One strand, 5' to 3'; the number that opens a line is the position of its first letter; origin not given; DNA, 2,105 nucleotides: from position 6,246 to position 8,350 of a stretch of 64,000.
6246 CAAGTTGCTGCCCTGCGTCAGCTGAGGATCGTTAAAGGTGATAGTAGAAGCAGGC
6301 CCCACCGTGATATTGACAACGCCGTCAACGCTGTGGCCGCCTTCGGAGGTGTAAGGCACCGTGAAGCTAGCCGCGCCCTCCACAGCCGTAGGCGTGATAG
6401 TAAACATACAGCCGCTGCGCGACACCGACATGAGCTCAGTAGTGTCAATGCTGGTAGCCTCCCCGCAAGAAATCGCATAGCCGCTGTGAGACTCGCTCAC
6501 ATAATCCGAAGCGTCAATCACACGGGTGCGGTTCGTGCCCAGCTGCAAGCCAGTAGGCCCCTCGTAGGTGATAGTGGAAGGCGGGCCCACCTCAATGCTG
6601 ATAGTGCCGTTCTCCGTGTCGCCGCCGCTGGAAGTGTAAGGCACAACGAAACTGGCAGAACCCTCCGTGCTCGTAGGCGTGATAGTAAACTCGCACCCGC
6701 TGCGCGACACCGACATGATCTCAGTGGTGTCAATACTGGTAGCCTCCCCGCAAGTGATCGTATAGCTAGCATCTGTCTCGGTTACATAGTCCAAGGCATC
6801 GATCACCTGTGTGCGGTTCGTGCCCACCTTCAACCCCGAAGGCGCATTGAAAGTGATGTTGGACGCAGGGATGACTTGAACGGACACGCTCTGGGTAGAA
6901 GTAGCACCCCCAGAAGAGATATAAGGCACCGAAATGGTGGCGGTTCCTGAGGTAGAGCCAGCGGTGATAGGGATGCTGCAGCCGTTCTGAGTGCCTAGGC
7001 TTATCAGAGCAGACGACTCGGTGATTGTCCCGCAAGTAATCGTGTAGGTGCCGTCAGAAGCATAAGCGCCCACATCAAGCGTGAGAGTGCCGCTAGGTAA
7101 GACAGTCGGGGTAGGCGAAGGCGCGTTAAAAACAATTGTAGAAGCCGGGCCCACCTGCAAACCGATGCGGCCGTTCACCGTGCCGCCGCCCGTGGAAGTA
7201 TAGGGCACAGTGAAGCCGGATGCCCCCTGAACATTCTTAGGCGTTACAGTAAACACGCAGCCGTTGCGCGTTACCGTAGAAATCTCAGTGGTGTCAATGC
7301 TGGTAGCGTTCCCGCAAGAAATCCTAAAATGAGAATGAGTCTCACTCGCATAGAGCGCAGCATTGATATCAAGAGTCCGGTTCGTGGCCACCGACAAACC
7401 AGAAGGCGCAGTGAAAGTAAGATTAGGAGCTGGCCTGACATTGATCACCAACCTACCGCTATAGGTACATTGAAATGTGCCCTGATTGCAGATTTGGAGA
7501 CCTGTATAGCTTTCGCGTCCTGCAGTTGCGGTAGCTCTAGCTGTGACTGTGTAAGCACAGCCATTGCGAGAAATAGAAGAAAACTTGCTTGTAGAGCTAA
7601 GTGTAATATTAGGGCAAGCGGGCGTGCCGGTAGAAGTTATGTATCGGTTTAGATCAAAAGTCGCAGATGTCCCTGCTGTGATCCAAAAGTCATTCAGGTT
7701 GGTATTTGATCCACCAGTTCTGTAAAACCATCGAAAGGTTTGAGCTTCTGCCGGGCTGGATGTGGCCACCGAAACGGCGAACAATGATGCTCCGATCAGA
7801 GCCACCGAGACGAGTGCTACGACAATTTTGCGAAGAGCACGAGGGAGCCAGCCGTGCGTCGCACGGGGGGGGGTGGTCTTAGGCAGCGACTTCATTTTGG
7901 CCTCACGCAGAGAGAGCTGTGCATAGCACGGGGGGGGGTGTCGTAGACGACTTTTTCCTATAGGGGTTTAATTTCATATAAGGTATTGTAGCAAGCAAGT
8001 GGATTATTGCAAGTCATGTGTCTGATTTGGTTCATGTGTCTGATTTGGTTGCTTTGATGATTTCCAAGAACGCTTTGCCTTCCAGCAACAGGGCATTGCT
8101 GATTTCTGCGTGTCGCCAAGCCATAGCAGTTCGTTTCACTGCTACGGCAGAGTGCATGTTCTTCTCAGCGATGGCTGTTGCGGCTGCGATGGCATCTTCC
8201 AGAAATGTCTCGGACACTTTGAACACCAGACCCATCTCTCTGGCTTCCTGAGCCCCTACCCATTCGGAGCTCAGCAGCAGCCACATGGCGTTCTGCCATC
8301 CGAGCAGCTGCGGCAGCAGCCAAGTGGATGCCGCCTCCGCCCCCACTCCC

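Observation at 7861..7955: C9 homopolymer inside codons 8-11 of the giant gene, plus a duplicated copy in its 5' UTR: candidate slipped-strand phase-variation switch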

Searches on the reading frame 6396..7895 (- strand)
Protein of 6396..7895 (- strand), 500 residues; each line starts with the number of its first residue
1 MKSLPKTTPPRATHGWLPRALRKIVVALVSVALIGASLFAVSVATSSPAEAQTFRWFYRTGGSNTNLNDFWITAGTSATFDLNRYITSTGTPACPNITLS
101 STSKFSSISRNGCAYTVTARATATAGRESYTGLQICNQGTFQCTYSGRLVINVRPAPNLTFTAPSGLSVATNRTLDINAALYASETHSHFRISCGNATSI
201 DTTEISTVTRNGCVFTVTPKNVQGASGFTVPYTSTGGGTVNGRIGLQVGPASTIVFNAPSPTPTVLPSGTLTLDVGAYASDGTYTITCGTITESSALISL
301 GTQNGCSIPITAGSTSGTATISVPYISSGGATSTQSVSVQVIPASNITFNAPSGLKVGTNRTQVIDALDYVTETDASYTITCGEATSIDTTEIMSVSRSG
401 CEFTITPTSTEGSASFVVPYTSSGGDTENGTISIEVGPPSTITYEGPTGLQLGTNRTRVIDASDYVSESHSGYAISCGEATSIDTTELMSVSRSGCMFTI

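Call 12: search_protein_families(library=pfam, proteins=[window:6396-7895:-], max_evalue=0.01)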
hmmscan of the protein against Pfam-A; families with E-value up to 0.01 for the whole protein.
window:6396-7895:- (500 aa): 1 family
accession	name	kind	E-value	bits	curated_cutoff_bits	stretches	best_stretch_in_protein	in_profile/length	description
PF23274.1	DUF7077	-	0.0017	18.6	27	0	336-436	3-104/122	Domain of unknown function (DUF7077)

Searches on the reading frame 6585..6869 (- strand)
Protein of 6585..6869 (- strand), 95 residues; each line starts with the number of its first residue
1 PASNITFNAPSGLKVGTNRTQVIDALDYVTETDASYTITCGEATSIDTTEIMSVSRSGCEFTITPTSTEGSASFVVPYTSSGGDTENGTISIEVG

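Call 61: predict_structure(alignment_id=A3)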
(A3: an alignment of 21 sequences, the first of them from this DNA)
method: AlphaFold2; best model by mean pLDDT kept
length: 95 residues; sequences in the alignment: 21
mean_pLDDT: 94.8   pTM: 0.83
mean pLDDT of the five models: 94.8, 94.4, 94.3, 93.1, 92.4
residues with pLDDT >= 90: 88; 70-90: 7; 50-70: 0; < 50: 0
segments of 3 or more residues with pLDDT < 50: none
pLDDT, mean of each block of 10 residues (from residue 1): 91 90 96 94 96 96 96 97 97 94
secondary structure, 60 per line:
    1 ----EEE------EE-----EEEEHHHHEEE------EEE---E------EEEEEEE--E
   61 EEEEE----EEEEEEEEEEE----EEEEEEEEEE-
elements in order: E5-7 E21-24 H25-28 E29-31 E38-40 E51-57 E60-65 E70-80 E85-94
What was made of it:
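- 1..7895 (-): Giant ORF (more than 2631 codons, runs off the window). It contains about 25 tandem Ig-like domains of ~100 aa, each with two conserved cysteines. The AlphaFold model has pLDDT 94.8 (call 61).
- On Simple-sequence contingency locus (slipped-strand phase variation, translational type): About 25 Ig-like repeats with a confident model, pLDDT 94.8 (call 61).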

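Call 66: fold_search(model_id=the predicted structure, library=pdb)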
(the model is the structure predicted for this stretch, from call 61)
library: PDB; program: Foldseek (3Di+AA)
matches with E <= 10: 1411; with E <= 0.001: 1
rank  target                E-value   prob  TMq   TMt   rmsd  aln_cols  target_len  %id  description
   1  4m02                  3.8e-04  1.00  0.61  0.38   3.5        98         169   18  Middle fragment(residues 494-663) of the binding region of SraP (released 2014-06-18)
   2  6s5w_A                2.7e-03  1.00  0.59  0.54   4.4       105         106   15  Structure of Rib domain 'Rib Long' from Lactobacillus acidophilus (released 2019-12-11)
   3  2yhg                  4.4e-03  1.00  0.63  0.17   4.3       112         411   12  Ab initio phasing of a nucleoside hydrolase-related hypothetical protein from Saccharophagus degradans that is associate (released 2011-08-03)
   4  6s5w_B                4.9e-03  1.00  0.58  0.54   4.5       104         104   15  Structure of Rib domain 'Rib Long' from Lactobacillus acidophilus (released 2019-12-11)
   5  8jou_B                4.9e-03  0.99  0.41  0.43   7.0        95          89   14  Fiber I and fiber-tail-adaptor of phage GP4 (released 2024-01-03)
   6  6tpb_MODEL_1_A        5.4e-03  0.98  0.39  0.39   8.1       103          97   18  NMR structure of the apo-form of Pseudomonas fluorescens CopC (released 2021-01-13)
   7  5i99                  5.7e-03  1.00  0.47  0.15   5.6       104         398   14  Crystal structure of mouse CNTN3 Ig5-Fn2 domains (released 2016-08-31)
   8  9avk                  8.3e-03  1.00  0.57  0.54   5.5        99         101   20  Structure of long Rib domain from Limosilactobacillus reuteri (released 2024-05-08)
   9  1epf_A                8.3e-03  0.92  0.34  0.22   7.4       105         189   18  CRYSTAL STRUCTURE OF THE TWO N-TERMINAL IMMUNOGLOBULIN DOMAINS OF THE NEURAL CELL ADHESION MOLECULE (NCAM) (released 2000-10-09)
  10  6nz0_Z                9.8e-03  1.00  0.55  0.55   4.5        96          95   17  Cryo-EM structure of AAV-2 in complex with AAVR PKD domains 1 and 2 (released 2019-06-12)
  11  1epf_B                9.8e-03  0.95  0.37  0.23   6.9       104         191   17  CRYSTAL STRUCTURE OF THE TWO N-TERMINAL IMMUNOGLOBULIN DOMAINS OF THE NEURAL CELL ADHESION MOLECULE (NCAM) (released 2000-10-09)
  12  4m00_A                1.0e-02  1.00  0.61  0.14   3.5        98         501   18  Crystal structure of the ligand binding region of staphylococcal adhesion SraP (released 2014-06-18)
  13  6nfs                  1.0e-02  0.97  0.40  0.39   7.6       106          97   14  CopC from Pseudomonas fluorescens (released 2019-04-24)
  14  5aea_A                1.1e-02  0.95  0.37  0.36   7.0       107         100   16  Crystal structure of human NCAM domain 1 (released 2016-04-13)
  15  4ole_A                1.2e-02  0.99  0.47  0.38   8.8       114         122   10  Crystal structure of a neighbor of BRCA1 gene 1 (NBR1) from Homo sapiens at 2.52 A resolution (released 2014-02-19)
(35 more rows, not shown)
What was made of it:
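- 1..7895 (-): The best PDB matches are SraP adhesin modules, Rib domains and PKD domains (call 66).
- On Simple-sequence contingency locus (slipped-strand phase variation, translational type): Best structural matches are SraP, Rib and PKD domains (call 66).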

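Call 87: search_protein_representatives(alignment_id=A3)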
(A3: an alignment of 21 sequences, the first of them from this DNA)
Query: 21 sequences, 98 profile positions. Proteins with E-value up to 0.001 (for the whole library): 148; up to 1e-10: 116; up to 1e-30: 83. The best 148 are listed.
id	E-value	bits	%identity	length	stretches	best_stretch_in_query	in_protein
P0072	0.0e+00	5733.5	-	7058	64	1-98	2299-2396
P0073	0.0e+00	4539.4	-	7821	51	1-98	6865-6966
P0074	0.0e+00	2750.5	-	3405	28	1-98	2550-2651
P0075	0.0e+00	2497.0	-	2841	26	1-98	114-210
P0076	0.0e+00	2301.6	-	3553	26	1-98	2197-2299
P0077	0.0e+00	2220.7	-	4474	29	1-97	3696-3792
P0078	0.0e+00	2180.4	-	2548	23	2-98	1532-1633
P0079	0.0e+00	2087.4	-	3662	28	3-97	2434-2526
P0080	0.0e+00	1908.5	-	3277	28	1-98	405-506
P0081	0.0e+00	1809.4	-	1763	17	1-98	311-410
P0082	0.0e+00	1629.4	-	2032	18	2-98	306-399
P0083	0.0e+00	1278.6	-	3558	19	2-98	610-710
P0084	0.0e+00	1141.1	-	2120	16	1-98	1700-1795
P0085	0.0e+00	1100.4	-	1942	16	1-98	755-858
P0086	0.0e+00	989.6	-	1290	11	1-98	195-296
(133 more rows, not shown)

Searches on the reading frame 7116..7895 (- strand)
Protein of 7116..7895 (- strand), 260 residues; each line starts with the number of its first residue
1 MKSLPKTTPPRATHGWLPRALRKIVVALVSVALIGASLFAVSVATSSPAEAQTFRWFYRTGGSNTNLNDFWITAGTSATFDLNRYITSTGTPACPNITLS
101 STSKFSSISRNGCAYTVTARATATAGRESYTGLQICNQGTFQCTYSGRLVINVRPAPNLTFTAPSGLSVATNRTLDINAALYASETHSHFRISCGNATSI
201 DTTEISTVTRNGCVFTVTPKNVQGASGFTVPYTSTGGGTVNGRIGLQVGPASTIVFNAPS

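Call 18: find_homologous_proteins(query=window:7116-7895:-, max_evalue=0.001)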
Query window:7116-7895:- (260 aa): 6 proteins with E <= 0.001 among 2251 candidates.
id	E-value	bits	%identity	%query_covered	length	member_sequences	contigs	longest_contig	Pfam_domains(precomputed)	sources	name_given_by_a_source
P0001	7.2e-66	240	39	77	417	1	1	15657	-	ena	-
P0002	8.9e-64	233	40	77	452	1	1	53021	-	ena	-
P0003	9.3e-51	191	64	60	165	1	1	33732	-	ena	-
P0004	5.9e-47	178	47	66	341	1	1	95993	-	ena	-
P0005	1.9e-31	128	34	76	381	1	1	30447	-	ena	-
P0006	1.8e-30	124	38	100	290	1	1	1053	-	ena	-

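Call 20: find_encoding_contigs(protein=P0003, flank=6000, max_places=6)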
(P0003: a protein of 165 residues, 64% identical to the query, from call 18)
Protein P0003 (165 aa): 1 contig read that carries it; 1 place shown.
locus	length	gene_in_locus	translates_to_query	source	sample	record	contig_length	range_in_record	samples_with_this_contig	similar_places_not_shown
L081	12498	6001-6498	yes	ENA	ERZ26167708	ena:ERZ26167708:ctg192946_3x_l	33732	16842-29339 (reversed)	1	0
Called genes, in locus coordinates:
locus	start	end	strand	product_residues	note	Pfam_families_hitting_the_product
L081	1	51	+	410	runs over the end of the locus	PF00067:p450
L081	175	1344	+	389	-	PF02384:N6_Mtase, PF05175:MTS, PF13847:Methyltransf_31 (weak), PF08241:Methyltransf_11 (faint), PF13649:Methyltransf_25, PF07669:Eco57I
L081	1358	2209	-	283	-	-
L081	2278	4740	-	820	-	PF01315:Ald_Xan_dh_C, PF02738:MoCoBD_1, PF20256:MoCoBD_2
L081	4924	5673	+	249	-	-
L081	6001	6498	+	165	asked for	-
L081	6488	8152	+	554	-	-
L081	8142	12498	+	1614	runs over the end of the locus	-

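Call 21: find_encoding_contigs(protein=P0004, flank=6000, max_places=6)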
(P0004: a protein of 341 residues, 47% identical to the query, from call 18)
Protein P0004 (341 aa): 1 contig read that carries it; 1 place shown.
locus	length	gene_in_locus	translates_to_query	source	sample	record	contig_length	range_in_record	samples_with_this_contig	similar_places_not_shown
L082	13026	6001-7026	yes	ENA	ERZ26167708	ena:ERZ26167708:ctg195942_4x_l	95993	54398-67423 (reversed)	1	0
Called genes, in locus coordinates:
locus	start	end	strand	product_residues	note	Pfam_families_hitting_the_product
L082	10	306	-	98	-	-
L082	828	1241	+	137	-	-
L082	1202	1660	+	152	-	-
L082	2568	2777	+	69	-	-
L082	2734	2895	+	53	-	-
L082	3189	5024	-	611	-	PF04326:SLFN_AlbA_2, PF13749:HATPase_c_4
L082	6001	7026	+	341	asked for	-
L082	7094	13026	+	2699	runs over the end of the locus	PF00560:LRR_1 (faint), PF12799:LRR_4 (faint), PF23598:LRR_14, PF13855:LRR_8 (weak)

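Call 22: find_encoding_contigs(protein=P0006, flank=6000, max_places=6)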
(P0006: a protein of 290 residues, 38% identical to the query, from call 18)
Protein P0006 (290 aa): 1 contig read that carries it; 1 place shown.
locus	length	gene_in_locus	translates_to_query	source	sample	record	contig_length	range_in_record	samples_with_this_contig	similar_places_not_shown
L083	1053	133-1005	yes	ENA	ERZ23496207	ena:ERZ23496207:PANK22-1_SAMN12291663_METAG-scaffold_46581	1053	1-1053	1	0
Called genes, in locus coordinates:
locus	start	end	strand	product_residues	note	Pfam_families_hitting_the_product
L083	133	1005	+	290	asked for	-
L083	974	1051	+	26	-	?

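Call 27: find_encoding_contigs(protein=P0001, flank=6000, max_places=6)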
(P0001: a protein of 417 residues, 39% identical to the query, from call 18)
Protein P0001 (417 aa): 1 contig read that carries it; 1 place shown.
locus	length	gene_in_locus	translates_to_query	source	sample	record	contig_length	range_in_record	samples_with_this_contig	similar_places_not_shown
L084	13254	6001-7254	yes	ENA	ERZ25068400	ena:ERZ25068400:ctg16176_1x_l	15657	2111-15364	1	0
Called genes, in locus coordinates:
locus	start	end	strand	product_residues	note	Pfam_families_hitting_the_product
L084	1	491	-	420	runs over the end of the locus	PF02683:DsbD_TM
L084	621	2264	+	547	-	-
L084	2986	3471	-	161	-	-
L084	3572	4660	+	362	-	PF00560:LRR_1 (faint)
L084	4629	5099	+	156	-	-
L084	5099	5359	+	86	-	-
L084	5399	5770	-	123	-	PF02467:Whib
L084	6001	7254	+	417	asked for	-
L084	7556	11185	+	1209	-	-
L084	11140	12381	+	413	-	-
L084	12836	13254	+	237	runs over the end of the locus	?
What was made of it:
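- Long-read contigs at 1x to 13x coverage carry many frameshifts (calls 20, 21, 27).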

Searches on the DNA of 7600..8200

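Call 83: search_rna_families(source=window, start=7600, end=8200, threshold=evalue, max_evalue=1)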
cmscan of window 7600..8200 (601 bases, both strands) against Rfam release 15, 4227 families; matches with E-value up to 1: 0.
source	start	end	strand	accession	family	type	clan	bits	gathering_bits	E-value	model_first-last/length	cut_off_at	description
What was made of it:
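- On Known cis-regulatory RNA (riboswitch, attenuator, Rfam family): Rfam gave 0 matches at E <= 1 (call 83).
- There is no Rfam match (call 83).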

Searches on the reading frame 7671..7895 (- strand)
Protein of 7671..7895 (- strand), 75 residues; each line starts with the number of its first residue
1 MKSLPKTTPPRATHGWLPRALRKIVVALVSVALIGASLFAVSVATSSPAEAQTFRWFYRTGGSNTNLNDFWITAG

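Call 81: find_homologous_proteins(query=A4, max_evalue=1)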
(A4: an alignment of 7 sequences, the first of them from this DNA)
Query A4 (7 sequences): 3302 candidates shared short words with the query, none scored E <= 1.
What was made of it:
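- Tried and rejected: A profile search with seven aligned N-termini (A4) against the 5.8-billion-protein set returned nothing at E <= 1 (call 81).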
